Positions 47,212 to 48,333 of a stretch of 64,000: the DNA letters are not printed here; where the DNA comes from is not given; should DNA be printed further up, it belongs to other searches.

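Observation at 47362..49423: Erm-like 23S rRNA adenine-N6 methyltransferase next to an intact IS30 element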

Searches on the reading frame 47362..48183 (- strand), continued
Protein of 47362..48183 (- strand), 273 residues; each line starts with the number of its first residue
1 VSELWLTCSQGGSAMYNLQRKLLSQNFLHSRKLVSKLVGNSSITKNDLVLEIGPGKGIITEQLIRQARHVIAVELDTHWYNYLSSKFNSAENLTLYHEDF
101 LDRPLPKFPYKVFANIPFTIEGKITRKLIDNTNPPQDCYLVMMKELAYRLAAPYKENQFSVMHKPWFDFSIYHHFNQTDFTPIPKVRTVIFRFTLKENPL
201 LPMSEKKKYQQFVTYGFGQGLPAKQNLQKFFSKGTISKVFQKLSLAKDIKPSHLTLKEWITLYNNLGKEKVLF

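Call 34: get_annotated_region(hit=H2, flank=4000)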
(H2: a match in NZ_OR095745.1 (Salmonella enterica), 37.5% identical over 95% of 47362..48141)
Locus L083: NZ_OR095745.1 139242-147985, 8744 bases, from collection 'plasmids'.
description: Salmonella enterica isolate R10-SAl2 plasmid pR1041-Sal2-167k, complete sequence
organism: Salmonella enterica (NCBI taxid 28901)
taxonomy: Bacteria; Pseudomonadota; Gammaproteobacteria; Enterobacterales; Enterobacteriaceae; Salmonella; Salmonella enterica
host: -; source: -; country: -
typing (MOB-suite, as given by PLSDB): conjugative; replicon IncC; relaxase MOBH,MOBH; mating-pair formation MPF_F
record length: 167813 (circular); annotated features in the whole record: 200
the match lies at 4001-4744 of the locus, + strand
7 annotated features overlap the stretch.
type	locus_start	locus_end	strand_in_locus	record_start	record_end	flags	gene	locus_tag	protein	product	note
predicted_resistance_gene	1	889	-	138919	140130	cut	floR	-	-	chloramphenicol/florfenicol efflux MFS transporter FloR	predicted by amrfinderplus; class PHENICOL; identity 99.75%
CDS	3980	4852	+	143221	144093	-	-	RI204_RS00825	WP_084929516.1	rRNA adenine N(6)-methyltransferase family protein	-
CDS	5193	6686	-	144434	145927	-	-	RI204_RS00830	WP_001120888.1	IS91-like element ISVsa3 family transposase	-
CDS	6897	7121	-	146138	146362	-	-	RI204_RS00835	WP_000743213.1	hypothetical protein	-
CDS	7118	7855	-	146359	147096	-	-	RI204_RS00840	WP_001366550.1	recombinase family protein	GO:0006310 - DNA recombination [Evidence IEA]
CDS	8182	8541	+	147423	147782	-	-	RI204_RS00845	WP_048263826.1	hypothetical protein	-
CDS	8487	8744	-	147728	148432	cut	-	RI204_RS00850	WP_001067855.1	IS6-like element IS26 family transposase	-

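Call 35: get_annotated_region(hit=H3, flank=300)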
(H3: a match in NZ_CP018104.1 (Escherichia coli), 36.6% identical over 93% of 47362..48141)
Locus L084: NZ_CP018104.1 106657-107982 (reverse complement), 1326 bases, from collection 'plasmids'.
description: Escherichia coli strain MRSN352231 plasmid pMR0716_tem1, complete sequence
organism: Escherichia coli (NCBI taxid 562)
taxonomy: Bacteria; Pseudomonadota; Gammaproteobacteria; Enterobacterales; Enterobacteriaceae; Escherichia; Escherichia coli
host: -; source: Homo sapiens,clinical; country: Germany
typing (MOB-suite, as given by PLSDB): conjugative; replicon IncI-gamma/K1; relaxase MOBP; mating-pair formation MPF_I
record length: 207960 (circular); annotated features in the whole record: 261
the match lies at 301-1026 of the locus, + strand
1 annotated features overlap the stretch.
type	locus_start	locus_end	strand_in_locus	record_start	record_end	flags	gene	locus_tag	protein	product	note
predicted_resistance_gene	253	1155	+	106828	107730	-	erm(42)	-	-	23S rRNA (adenine(2058)-N(6))-methyltransferase Erm(42)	predicted by amrfinderplus; class LINCOSAMIDE/MACROLIDE; identity 100.0%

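Call 36: get_annotated_region(hit=H7, flank=300)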
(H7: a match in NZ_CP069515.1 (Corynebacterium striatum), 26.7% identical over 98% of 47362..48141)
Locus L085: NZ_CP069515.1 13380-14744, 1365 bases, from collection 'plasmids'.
description: Corynebacterium striatum strain FDAARGOS_1197 plasmid unnamed, complete sequence
organism: Corynebacterium striatum (NCBI taxid 43770)
taxonomy: Bacteria; Actinomycetota; Actinomycetes; Mycobacteriales; Corynebacteriaceae; Corynebacterium; Corynebacterium striatum
host: -; source: -; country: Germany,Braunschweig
typing (MOB-suite, as given by PLSDB): mobilizable; replicon rep_cluster_1173; relaxase MOBF
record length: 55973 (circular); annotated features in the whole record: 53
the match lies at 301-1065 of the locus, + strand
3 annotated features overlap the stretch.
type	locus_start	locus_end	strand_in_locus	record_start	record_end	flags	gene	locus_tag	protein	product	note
CDS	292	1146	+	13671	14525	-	erm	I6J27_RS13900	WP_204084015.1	23S ribosomal RNA methyltransferase Erm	-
predicted_resistance_gene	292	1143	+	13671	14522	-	erm(X)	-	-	23S rRNA (adenine(2058)-N(6))-methyltransferase Erm(X)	predicted by amrfinderplus; class LINCOSAMIDE/MACROLIDE/STREPTOGRAMIN; identity 98.94%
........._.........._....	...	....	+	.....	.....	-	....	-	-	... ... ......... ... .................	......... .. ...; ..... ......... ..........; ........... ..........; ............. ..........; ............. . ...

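Call 37: get_annotated_region(hit=H8, flank=300)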
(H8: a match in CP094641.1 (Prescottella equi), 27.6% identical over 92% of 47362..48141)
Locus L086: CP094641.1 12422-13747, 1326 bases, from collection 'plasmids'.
description: Prescottella equi strain lh_12 plasmid pRErm46, complete sequence
organism: Prescottella equi (NCBI taxid 43767)
taxonomy: Bacteria; Actinomycetota; Actinomycetes; Mycobacteriales; Nocardiaceae; Prescottella; Prescottella equi
host: -; source: clinical isolates,clinical isolates; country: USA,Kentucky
typing (MOB-suite, as given by PLSDB): non-mobilizable
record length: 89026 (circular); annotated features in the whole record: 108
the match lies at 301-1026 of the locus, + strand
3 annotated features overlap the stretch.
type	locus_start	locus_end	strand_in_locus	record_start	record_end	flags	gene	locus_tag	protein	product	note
CDS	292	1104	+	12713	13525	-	-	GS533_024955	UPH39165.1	23S rRNA (adenine(2058)-N(6))-methyltransferase Erm(46)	-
predicted_resistance_gene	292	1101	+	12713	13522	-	erm(46)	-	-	23S rRNA (adenine(2058)-N(6))-methyltransferase Erm(46)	predicted by amrfinderplus; class LINCOSAMIDE/MACROLIDE/STREPTOGRAMIN; identity 100.0%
CDS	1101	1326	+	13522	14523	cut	-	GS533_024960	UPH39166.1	IS481 family transposase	-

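Call 38: get_annotated_region(hit=H11, flank=400)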
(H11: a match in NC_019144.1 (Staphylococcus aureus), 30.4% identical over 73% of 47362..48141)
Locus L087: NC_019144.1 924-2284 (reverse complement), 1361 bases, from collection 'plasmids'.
description: Staphylococcus aureus plasmid pMSA16, complete sequence
organism: Staphylococcus aureus (NCBI taxid 1280)
taxonomy: Bacteria; Bacillota; Bacilli; Bacillales; Staphylococcaceae; Staphylococcus; Staphylococcus aureus
host: -; source: fresh raw milk; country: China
typing (MOB-suite, as given by PLSDB): mobilizable; replicon rep_cluster_2104; relaxase MOBV,MOBV
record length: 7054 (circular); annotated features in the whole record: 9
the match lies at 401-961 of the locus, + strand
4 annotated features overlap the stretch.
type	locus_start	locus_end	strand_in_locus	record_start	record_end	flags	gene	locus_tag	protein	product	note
CDS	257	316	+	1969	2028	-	ermCL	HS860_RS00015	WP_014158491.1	23S rRNA methylase leader peptide ErmCL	-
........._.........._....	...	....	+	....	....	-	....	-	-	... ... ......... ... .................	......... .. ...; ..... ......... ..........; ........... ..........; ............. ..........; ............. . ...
predicted_resistance_gene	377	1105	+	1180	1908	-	erm(A)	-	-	23S rRNA (adenine(2058)-N(6))-methyltransferase Erm(A)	predicted by amrfinderplus; class LINCOSAMIDE/MACROLIDE; identity 100.0%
CDS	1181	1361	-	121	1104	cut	-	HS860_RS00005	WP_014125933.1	protein rep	GO:0006260 - DNA replication [Evidence IEA]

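Call 39: get_annotated_region(hit=H15, flank=400)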
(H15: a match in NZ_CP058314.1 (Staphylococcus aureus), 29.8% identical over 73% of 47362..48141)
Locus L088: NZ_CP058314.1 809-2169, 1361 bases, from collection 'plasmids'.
description: Staphylococcus aureus strain BLR-DV plasmid pSTA-BLR-MRSA-DV-2, complete sequence
organism: Staphylococcus aureus (NCBI taxid 1280)
taxonomy: Bacteria; Bacillota; Bacilli; Bacillales; Staphylococcaceae; Staphylococcus; Staphylococcus aureus
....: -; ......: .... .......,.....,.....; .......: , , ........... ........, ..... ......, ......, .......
typing (MOB-suite, as given by PLSDB): non-mobilizable; replicon rep_cluster_1947
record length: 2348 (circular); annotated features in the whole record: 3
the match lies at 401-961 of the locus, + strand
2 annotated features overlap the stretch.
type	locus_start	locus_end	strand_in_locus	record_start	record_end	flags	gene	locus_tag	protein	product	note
predicted_resistance_gene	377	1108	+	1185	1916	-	erm(C)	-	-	23S rRNA (adenine(2058)-N(6))-methyltransferase Erm(C)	predicted by amrfinderplus; class LINCOSAMIDE/MACROLIDE/STREPTOGRAMIN; identity 100.0%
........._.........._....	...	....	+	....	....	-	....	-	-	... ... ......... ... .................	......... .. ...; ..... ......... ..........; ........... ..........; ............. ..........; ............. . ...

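Call 40: get_annotated_region(hit=H21, flank=500)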
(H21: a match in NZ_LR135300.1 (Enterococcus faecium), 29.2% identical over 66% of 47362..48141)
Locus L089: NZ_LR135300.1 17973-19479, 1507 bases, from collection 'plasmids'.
description: Enterococcus faecium isolate E7429 plasmid 4
organism: Enterococcus faecium (NCBI taxid 1352)
taxonomy: Bacteria; Bacillota; Bacilli; Lactobacillales; Enterococcaceae; Enterococcus; Enterococcus faecium
host: -; source: -; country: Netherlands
typing (MOB-suite, as given by PLSDB): non-mobilizable; replicon rep_cluster_185
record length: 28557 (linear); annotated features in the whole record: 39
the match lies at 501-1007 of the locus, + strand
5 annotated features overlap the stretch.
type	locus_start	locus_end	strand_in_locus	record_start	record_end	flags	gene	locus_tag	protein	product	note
CDS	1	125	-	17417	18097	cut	-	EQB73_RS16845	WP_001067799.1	IS6-like element IS1216 family transposase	GO:0006313 - DNA transposition [Evidence IEA]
CDS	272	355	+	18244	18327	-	-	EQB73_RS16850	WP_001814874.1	23S rRNA methyltransferase attenuation leader peptide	GO:0046677 - response to antibiotic [Evidence IEA]; GO:0031556 - transcriptional attenuation by ribosome [Evidence IEA]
predicted_resistance_gene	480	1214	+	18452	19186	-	erm(B)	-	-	23S rRNA (adenine(2058)-N(6))-methyltransferase Erm(B)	predicted by amrfinderplus; class LINCOSAMIDE/MACROLIDE/STREPTOGRAMIN; identity 100.0%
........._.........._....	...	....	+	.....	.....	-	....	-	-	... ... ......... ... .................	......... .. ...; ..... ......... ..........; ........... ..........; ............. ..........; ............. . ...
CDS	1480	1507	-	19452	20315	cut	-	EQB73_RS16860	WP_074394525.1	zeta toxin family protein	-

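Call 41: get_annotated_region(hit=H20, flank=600)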
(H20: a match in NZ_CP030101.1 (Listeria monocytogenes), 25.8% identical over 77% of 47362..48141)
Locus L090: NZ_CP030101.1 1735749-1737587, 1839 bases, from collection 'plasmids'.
description: Listeria monocytogenes strain FDAARGOS_57 plasmid unnamed, complete sequence
organism: Listeria monocytogenes (NCBI taxid 1639)
taxonomy: Bacteria; Bacillota; Bacilli; Bacillales; Listeriaceae; Listeria; Listeria monocytogenes
host: -; source: Environment,water; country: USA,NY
typing (MOB-suite, as given by PLSDB): non-mobilizable
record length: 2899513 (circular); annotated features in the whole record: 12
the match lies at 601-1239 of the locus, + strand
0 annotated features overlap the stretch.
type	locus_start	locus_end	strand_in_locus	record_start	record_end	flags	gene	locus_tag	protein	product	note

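Call 44: search_solved_structures(query=window:47362-48141:-, max_evalue=1e-20, show_alignments=5)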
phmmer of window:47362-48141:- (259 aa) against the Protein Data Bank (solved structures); distinct sequences matched with E-value up to 1e-20: 7.
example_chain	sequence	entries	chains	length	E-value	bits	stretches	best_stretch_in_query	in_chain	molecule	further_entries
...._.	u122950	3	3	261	1.4e-23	87.2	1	6-250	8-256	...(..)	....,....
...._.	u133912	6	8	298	6.3e-23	85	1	6-254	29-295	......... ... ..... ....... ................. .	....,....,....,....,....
6ifs_A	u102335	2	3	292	7.1e-23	84.9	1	6-254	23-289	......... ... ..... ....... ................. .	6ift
6ifx_A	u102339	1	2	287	2.1e-22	83.4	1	6-254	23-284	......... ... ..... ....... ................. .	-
6nvm_A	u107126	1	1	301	5.9e-22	81.9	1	5-253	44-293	rRNA adenine N-6-methyltransferase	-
6ifw_A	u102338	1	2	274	7e-22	81.6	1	10-254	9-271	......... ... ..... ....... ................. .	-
3tqs_A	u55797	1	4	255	4.9e-21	78.9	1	6-250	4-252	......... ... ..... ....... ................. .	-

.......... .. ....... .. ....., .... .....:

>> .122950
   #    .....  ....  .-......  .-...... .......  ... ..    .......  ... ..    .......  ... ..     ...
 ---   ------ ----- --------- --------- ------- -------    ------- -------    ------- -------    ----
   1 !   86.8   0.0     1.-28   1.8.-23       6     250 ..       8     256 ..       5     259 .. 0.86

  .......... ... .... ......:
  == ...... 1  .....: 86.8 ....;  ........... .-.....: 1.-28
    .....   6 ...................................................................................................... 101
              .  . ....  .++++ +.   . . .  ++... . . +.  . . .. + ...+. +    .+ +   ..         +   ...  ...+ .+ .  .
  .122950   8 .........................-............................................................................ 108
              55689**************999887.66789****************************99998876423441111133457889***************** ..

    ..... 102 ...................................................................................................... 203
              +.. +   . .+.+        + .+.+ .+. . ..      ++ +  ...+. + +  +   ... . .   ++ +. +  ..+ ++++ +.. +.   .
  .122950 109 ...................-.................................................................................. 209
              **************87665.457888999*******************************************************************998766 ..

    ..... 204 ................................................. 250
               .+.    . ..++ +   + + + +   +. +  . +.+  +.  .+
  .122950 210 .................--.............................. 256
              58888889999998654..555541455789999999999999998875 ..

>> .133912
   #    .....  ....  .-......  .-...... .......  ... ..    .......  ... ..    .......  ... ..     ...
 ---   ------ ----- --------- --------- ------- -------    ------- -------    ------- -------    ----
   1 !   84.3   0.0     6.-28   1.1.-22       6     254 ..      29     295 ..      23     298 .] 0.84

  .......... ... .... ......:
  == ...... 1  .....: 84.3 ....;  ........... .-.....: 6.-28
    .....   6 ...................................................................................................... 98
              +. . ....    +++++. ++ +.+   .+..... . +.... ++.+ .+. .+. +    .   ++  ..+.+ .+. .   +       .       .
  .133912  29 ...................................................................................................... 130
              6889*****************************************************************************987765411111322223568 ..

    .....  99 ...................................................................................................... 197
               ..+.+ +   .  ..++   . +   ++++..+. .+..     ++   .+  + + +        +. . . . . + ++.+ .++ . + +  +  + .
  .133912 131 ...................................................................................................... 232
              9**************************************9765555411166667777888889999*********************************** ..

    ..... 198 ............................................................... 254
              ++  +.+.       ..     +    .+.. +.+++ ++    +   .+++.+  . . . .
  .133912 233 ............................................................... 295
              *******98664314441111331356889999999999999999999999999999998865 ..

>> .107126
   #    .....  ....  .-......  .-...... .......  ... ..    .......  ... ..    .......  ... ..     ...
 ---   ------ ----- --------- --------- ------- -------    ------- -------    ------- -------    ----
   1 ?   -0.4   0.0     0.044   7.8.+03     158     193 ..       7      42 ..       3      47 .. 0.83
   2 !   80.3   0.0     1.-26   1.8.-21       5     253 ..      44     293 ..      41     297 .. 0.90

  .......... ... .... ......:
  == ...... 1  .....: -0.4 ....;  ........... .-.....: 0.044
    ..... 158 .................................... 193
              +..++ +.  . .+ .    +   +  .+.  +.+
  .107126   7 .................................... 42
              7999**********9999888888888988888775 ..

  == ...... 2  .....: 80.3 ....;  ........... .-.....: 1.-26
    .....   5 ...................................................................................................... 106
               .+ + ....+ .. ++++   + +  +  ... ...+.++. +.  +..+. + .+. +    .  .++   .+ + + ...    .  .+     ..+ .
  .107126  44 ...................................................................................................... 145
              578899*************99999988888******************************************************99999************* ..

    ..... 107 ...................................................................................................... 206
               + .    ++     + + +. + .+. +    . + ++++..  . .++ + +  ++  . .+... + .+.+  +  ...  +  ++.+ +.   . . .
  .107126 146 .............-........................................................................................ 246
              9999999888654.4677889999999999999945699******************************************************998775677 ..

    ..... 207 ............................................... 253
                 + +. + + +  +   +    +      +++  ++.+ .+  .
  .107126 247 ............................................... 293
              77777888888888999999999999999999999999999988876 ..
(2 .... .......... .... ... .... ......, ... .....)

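Call 51: find_encoding_contigs(protein=P0096, flank=10000, max_places=3)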
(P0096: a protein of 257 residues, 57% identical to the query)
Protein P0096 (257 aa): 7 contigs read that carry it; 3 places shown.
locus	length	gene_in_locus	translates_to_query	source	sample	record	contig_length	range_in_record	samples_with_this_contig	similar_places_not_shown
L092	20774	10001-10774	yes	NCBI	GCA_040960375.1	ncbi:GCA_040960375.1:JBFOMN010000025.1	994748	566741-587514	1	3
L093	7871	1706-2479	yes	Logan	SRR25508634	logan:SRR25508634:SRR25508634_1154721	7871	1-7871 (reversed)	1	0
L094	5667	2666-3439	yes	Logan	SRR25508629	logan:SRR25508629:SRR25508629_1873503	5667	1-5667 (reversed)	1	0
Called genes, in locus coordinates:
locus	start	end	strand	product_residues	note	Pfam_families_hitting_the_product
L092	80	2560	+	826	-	PF00690:Cation_ATPase_N, PF00122:E1-E2_ATPase, PF00702:Hydrolase, PF13246:Cation_ATPase, PF00689:Cation_ATPase_C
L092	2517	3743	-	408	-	-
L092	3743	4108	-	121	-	-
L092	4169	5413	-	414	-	PF00270:DEAD, PF04851:ResIII (weak), PF00271:Helicase_C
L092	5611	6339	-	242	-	PF00106:adh_short, PF08659:KR (weak), PF13561:adh_short_C2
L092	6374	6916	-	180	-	PF00583:Acetyltransf_1, PF13673:Acetyltransf_10, PF13508:Acetyltransf_7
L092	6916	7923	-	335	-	PF21338:Top1B_N_bact, PF01028:Topoisom_I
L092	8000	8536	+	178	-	PF01396:Zn_ribbon_Top1 (faint), PF03119:DNA_ligase_ZBD (faint), PF09723:Zn_ribbon_8 (faint), PF13240:Zn_Ribbon_1 (faint), PF26040:Zn_ribbon_CLPX_N (faint)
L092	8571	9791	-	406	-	PF14398:ATPgrasp_YheCD (faint), PF08443:RimK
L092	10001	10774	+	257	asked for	PF00398:RrnaAD, PF13649:Methyltransf_25 (weak)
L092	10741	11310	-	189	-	PF00583:Acetyltransf_1, PF13508:Acetyltransf_7 (weak)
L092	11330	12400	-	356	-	-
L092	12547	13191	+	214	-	-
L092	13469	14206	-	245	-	PF01988:VIT1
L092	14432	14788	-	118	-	-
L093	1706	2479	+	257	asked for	PF00398:RrnaAD, PF13649:Methyltransf_25 (weak)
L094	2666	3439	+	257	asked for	PF00398:RrnaAD, PF13649:Methyltransf_25 (weak)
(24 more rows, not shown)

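Call 52: find_encoding_contigs(protein=P0018, flank=10000, max_places=6)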
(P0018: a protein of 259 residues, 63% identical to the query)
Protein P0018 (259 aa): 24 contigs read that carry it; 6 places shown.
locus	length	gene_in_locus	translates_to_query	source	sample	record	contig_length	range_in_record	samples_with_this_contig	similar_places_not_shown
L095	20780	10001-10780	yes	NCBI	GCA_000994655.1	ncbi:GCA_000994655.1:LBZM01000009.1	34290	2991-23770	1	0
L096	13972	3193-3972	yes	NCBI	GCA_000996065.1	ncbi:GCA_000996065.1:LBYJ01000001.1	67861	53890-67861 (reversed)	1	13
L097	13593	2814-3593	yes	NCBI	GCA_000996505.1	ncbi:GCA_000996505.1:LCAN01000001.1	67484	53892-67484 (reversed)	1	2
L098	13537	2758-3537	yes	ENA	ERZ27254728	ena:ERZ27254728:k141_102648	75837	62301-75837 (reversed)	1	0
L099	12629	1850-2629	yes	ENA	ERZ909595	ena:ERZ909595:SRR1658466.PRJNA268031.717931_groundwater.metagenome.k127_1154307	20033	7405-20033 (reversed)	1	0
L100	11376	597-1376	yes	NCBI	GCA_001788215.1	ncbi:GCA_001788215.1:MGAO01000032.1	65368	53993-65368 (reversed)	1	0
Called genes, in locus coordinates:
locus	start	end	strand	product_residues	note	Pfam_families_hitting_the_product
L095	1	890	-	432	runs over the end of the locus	PF08245:Mur_ligase_M, PF08353:MurT_C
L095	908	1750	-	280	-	PF01435:Peptidase_M48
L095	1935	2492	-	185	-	PF04011:LemA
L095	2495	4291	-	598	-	PF14716:HHH_8, PF14791:DNA_pol_B_thumb, PF02811:PHP (weak)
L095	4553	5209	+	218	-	PF01476:LysM, PF23457:LysM2_NFP (faint), PF23472:LysM2_CERK1_LYK3_4_5 (faint), PF01476:LysM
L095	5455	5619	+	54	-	-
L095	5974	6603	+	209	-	-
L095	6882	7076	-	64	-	-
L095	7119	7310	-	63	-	-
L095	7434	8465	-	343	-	PF02016:Peptidase_S66, PF17676:Peptidase_S66C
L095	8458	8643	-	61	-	-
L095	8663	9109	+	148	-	-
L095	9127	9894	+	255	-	-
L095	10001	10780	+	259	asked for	PF00398:RrnaAD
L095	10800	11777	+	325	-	-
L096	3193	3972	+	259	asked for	PF00398:RrnaAD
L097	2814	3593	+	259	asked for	PF00398:RrnaAD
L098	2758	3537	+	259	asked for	PF00398:RrnaAD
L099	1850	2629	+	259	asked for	PF00398:RrnaAD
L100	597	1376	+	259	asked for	PF00398:RrnaAD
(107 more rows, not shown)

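Call 63: predict_structure(alignment_id=A1)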
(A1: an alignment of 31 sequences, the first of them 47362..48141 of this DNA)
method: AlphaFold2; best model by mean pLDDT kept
length: 259 residues; sequences in the alignment: 31
mean_pLDDT: 92.1   pTM: 0.87
mean pLDDT of the five models: 92.1, 91.8, 91.8, 91.4, 90.9
residues with pLDDT >= 90: 220; 70-90: 22; 50-70: 8; < 50: 9
segments of 3 or more residues with pLDDT < 50: 1-6, 257-259
pLDDT, mean of each block of 10 residues (from residue 1): 50 86 97 95 94 97 95 97 95 97 91 96 97 94 95 98 91 96 96 96 93 93 95 96 96 65
secondary structure, 60 per line:
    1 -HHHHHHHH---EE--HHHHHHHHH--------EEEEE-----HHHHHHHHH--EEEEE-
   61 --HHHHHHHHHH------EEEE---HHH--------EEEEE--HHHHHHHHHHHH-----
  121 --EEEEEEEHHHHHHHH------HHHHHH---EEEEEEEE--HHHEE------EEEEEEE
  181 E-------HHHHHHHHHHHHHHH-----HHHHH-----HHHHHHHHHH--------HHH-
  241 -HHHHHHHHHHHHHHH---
elements in order: H2-9 H17-25 E34-38 H44-52 E55-59 H63-72 E79-82 E97-101 H104-115 E123-129 H130-137 H144-149 E153-160 E174-181 H189-203 H209-213 H219-228 H242-256
